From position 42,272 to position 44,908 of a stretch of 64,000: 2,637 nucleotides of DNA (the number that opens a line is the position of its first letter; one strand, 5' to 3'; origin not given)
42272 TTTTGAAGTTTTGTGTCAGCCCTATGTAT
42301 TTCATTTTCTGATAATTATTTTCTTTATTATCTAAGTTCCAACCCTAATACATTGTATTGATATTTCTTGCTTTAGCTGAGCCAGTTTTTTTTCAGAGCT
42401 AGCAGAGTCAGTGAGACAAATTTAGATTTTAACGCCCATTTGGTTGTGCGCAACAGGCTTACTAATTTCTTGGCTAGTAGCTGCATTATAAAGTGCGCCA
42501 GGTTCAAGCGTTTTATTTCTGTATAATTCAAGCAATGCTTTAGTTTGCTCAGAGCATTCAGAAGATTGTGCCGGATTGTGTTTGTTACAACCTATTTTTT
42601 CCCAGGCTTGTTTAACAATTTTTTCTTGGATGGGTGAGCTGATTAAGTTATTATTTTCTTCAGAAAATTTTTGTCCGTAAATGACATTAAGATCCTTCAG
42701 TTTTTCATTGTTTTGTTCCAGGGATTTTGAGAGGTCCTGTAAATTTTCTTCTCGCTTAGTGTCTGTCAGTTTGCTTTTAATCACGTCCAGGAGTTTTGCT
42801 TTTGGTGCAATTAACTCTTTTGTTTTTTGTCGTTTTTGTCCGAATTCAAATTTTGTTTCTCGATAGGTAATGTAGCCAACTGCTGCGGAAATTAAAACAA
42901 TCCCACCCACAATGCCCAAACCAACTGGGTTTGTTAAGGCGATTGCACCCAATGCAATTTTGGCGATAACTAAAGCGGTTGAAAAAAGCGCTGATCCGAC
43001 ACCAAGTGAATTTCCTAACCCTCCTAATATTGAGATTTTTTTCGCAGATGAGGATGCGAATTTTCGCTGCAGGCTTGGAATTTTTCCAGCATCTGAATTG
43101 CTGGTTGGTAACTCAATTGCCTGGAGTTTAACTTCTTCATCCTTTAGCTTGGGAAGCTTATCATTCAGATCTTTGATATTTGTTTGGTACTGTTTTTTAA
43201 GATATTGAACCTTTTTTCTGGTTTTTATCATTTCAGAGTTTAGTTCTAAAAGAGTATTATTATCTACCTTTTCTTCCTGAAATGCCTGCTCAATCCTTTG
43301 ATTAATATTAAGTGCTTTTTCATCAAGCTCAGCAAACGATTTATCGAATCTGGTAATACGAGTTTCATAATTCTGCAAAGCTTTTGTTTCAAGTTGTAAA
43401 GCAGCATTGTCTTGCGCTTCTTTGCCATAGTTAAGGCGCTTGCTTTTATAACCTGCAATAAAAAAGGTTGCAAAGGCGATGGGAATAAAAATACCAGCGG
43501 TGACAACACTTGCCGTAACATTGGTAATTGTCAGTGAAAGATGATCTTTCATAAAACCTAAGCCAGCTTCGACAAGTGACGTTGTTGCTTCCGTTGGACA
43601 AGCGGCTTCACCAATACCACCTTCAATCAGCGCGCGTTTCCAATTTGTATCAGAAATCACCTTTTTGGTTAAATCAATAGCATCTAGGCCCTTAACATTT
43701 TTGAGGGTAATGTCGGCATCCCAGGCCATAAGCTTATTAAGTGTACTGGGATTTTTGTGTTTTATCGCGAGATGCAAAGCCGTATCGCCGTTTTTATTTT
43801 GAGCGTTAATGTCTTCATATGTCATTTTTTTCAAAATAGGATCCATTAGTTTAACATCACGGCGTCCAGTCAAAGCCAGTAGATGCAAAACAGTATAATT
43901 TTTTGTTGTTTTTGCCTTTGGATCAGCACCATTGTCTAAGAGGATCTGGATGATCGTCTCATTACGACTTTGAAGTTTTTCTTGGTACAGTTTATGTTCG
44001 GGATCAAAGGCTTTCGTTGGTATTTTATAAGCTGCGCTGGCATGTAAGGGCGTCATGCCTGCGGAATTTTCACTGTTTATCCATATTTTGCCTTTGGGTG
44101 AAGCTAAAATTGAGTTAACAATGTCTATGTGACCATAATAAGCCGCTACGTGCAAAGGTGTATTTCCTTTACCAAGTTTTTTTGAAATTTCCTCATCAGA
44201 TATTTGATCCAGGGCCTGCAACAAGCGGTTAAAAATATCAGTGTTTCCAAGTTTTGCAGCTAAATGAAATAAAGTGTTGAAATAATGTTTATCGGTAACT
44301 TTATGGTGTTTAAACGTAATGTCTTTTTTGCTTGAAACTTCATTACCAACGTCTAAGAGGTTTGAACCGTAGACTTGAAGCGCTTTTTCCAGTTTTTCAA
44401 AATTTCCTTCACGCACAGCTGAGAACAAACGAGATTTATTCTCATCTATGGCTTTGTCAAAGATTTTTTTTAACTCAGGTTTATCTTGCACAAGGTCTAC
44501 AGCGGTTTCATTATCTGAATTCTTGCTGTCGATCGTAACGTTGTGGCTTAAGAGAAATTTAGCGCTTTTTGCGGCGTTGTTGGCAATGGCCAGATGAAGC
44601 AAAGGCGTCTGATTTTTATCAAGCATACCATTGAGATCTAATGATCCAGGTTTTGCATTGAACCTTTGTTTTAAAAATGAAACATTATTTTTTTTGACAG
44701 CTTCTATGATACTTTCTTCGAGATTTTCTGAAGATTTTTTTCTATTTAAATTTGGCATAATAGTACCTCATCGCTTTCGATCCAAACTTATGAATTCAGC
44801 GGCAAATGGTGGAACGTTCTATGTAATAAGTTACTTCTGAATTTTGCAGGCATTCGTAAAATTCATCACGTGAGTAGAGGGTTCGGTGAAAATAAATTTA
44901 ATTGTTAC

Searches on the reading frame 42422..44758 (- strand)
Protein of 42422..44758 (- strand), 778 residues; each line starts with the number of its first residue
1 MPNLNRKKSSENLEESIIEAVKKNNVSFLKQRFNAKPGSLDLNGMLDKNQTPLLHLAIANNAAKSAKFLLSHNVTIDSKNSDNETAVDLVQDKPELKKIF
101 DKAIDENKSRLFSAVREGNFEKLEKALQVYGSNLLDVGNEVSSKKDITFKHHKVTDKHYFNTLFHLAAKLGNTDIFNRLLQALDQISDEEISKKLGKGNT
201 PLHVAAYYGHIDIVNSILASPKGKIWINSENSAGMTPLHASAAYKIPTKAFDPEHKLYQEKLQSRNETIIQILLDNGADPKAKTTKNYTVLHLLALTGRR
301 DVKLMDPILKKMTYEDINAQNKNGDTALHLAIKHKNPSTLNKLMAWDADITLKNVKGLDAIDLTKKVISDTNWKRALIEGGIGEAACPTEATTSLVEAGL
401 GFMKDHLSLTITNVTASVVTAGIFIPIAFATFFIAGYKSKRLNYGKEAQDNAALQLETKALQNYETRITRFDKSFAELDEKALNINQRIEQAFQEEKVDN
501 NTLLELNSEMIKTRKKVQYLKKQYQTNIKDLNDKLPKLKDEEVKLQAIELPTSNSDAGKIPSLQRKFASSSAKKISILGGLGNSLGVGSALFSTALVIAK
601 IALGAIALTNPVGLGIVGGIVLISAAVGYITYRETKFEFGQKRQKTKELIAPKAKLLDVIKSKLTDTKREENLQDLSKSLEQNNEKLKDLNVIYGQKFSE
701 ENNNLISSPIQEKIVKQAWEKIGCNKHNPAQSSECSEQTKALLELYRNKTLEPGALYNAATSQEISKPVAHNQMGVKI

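Call 36: search_protein_families(library=pfam, proteins=[window:42422-44758:-], max_evalue=0.001)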
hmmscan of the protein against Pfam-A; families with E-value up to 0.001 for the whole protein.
window:42422-44758:- (778 aa): 5 families
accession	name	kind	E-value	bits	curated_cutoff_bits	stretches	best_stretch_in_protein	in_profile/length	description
PF12796.13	Ank_2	-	3.2e-26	92.1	27.3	2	164-244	1-70/90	Ankyrin repeats (3 copies)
PF13857.12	Ank_5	-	4.3e-22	78.4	27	2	196-218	14-36/56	Ankyrin repeats (many copies)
PF00023.36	Ank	-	1.3e-21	75.8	21.1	1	198-218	2-22/33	Ankyrin repeat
PF13637.12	Ank_4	-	3e-19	69.1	22.7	1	165-214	2-46/50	Ankyrin repeats (many copies)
PF13606.12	Ank_3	-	4e-19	66.9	22.3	0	198-219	2-23/30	Ankyrin repeat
